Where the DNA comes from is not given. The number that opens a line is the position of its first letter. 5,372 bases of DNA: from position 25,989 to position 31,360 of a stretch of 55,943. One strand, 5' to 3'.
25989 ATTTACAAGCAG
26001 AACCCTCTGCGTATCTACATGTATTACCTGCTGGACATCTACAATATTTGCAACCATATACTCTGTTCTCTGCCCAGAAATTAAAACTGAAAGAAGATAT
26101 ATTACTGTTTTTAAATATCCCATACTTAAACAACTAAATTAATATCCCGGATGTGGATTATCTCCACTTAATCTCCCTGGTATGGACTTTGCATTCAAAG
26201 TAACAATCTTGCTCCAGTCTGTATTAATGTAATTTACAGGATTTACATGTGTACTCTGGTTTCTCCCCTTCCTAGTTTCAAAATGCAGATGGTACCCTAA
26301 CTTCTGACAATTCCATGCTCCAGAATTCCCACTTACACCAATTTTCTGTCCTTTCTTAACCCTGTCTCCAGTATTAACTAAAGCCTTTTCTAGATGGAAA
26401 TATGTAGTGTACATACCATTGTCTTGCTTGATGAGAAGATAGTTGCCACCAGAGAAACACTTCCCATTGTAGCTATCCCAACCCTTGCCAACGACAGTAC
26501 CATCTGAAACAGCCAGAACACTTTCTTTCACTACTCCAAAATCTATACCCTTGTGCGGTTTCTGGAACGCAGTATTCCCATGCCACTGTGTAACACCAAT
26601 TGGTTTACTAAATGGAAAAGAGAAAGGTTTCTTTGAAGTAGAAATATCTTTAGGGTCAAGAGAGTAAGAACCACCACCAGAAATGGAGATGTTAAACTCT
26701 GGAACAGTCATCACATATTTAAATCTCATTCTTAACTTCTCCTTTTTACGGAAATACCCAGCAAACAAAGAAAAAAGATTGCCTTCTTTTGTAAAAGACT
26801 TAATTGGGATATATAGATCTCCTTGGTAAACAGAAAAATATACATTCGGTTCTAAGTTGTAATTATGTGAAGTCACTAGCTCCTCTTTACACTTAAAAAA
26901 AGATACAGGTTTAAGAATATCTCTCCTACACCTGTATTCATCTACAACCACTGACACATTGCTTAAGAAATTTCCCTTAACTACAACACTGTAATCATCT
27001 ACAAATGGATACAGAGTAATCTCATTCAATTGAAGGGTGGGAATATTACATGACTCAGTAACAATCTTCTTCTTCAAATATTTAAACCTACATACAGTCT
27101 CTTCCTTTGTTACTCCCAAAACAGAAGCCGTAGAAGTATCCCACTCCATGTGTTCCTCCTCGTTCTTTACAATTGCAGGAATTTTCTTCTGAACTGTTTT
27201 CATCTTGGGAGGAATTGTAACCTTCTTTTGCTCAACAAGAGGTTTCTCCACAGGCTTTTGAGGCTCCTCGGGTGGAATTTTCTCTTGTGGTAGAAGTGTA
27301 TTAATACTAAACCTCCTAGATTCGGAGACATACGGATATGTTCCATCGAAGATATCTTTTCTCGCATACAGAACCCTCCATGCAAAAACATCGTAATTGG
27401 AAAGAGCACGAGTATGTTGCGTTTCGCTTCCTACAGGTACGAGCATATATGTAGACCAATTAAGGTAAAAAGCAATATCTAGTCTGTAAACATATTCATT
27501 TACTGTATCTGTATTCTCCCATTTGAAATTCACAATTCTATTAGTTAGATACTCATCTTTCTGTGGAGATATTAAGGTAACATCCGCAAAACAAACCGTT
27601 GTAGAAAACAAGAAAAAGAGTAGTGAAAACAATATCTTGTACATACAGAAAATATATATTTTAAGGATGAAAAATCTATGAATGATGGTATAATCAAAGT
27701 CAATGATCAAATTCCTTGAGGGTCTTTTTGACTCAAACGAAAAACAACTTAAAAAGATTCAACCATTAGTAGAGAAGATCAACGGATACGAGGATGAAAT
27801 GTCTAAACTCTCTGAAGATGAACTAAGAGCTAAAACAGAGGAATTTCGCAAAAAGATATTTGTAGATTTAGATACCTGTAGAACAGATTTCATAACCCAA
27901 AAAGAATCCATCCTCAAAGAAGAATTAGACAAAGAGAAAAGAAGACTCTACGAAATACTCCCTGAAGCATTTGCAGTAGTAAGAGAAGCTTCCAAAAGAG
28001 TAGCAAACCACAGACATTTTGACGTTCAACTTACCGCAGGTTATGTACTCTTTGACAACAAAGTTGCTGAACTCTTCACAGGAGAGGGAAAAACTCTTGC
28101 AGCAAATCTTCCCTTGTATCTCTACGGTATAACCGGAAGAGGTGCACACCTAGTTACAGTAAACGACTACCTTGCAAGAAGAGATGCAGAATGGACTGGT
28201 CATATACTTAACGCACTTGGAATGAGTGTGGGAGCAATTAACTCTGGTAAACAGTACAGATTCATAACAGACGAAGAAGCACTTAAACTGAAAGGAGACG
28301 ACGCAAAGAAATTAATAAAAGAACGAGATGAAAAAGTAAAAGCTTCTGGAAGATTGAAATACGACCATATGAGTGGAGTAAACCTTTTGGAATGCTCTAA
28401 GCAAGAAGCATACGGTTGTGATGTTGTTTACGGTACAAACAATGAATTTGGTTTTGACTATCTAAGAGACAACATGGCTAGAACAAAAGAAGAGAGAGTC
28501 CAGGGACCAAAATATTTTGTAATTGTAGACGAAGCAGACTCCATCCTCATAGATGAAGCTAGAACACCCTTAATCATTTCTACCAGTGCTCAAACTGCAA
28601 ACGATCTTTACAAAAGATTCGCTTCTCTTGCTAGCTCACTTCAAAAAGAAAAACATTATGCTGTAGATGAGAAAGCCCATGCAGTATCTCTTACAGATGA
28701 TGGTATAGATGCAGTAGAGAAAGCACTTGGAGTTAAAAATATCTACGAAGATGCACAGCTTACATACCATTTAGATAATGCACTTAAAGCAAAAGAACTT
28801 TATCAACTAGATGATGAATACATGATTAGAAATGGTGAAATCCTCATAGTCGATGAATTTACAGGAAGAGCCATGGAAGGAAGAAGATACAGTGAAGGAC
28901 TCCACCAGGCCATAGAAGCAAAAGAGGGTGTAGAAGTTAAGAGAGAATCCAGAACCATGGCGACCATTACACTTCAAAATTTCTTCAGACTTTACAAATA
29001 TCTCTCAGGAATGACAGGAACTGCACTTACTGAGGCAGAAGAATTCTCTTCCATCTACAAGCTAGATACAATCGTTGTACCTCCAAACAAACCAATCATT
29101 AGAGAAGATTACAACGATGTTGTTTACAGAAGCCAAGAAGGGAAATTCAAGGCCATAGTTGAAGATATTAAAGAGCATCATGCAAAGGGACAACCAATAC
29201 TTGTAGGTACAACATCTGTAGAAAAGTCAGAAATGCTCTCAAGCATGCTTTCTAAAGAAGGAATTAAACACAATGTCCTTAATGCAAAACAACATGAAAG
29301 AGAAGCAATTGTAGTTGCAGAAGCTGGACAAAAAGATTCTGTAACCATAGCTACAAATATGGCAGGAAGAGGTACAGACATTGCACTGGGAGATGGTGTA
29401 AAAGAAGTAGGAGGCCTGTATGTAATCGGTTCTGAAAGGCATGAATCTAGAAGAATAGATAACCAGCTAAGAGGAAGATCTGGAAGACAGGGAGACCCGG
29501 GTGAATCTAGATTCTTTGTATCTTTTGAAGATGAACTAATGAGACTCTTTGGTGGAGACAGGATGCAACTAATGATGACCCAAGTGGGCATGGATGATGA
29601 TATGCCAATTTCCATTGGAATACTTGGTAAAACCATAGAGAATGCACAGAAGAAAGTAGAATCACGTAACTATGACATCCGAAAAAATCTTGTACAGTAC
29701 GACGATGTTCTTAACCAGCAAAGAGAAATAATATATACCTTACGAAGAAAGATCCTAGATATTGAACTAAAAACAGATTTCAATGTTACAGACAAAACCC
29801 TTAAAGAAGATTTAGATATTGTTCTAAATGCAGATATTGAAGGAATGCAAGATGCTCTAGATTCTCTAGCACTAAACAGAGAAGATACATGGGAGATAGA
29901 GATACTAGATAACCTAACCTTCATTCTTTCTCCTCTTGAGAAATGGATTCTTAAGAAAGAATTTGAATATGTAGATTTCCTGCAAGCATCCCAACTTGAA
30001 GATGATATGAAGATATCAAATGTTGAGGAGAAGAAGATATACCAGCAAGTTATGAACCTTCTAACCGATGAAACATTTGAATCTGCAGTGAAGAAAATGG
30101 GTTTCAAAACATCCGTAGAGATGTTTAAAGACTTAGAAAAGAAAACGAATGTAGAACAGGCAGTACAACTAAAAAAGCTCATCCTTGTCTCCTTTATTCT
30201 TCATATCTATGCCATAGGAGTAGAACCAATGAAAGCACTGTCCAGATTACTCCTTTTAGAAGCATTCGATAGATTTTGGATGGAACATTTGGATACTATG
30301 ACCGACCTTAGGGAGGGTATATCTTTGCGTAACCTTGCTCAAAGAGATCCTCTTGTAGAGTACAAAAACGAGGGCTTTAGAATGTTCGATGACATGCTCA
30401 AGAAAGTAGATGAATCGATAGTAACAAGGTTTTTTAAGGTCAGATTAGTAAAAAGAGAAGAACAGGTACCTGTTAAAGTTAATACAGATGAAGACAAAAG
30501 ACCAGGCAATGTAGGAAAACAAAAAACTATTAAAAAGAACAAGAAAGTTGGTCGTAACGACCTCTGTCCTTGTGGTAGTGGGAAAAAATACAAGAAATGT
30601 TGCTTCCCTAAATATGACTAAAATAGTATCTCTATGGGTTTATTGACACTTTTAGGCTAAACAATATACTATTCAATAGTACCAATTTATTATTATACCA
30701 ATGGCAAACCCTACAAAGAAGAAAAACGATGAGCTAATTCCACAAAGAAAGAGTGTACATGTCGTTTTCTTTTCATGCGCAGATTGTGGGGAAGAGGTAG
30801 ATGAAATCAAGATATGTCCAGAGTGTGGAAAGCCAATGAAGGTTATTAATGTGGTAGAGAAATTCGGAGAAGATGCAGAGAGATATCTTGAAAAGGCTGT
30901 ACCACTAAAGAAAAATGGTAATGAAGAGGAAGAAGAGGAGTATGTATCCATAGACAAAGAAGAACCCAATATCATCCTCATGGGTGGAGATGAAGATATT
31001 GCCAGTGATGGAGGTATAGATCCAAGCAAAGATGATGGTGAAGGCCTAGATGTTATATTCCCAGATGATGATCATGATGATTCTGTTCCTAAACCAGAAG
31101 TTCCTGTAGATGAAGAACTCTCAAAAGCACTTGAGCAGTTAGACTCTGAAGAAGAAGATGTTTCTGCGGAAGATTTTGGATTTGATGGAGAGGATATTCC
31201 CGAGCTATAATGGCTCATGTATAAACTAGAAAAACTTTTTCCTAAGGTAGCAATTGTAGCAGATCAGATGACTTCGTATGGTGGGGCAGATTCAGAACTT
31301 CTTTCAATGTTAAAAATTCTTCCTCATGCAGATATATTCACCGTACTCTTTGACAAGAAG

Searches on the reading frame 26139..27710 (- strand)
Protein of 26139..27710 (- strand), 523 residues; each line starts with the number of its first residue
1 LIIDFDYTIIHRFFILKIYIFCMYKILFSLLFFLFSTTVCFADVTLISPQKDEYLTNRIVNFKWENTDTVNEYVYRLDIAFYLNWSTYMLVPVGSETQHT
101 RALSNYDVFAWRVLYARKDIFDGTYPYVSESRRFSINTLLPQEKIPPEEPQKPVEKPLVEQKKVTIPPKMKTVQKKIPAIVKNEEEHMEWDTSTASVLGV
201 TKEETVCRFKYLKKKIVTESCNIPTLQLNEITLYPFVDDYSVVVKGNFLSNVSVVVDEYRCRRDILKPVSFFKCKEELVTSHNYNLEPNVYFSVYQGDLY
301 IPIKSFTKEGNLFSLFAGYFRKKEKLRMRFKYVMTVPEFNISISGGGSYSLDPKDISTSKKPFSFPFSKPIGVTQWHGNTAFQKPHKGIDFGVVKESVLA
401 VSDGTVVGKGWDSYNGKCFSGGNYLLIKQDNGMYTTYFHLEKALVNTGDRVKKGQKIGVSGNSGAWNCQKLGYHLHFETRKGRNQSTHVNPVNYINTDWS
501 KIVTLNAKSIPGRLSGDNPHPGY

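Call 16: search_protein_families(library=pfam, proteins=[window:26139-27710:-], max_evalue=0.001)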
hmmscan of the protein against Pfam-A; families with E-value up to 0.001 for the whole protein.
window:26139-27710:- (523 aa): 1 family
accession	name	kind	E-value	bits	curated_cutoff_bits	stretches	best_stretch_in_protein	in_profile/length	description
PF01551.29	Peptidase_M23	-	8.1e-24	84.1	28.7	1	385-491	2-96/96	Peptidase family M23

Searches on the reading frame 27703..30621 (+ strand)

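Call 16: search_protein_families(library=pfam, proteins=[window:27703-30621:+], max_evalue=0.001)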
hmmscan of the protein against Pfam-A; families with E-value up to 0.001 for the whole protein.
window:27703-30621:+ (972 aa): 6 families
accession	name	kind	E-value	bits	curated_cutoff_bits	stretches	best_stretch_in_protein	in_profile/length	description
PF07517.20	SecA_DEAD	-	1.7e-109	366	24.6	1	9-449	5-290/290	SecA DEAD-like domain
PF21090.3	P-loop_SecA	-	4.6e-81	271.8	27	2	464-565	1-102/205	SecA P-loop domain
PF07516.18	SecA_SW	-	4.6e-46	157.8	26.7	1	635-913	1-199/200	SecA Wing and Scaffold domain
PF01043.26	SecA_PP_bind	-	1.6e-37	128.9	23.5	1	300-405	3-110/110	SecA preprotein cross-linking domain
PF02810.21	SEC-C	-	5.5e-10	39.3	20.4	1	951-969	1-19/19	SEC-C motif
PF00271.37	Helicase_C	-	1.6e-05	25.5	23.5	1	481-597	2-110/110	Helicase conserved C-terminal domain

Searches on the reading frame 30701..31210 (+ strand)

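Call 16: search_protein_families(library=pfam, proteins=[window:30701-31210:+], max_evalue=0.001)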
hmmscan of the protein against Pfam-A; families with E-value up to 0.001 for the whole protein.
window:30701-31210:+ (169 aa): 1 family
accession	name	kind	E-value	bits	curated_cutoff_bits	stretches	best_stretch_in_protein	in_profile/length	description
PF07191.17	Zn_ribbon_6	-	0.00028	21.2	25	1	24-50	17-43/67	Double zinc ribbon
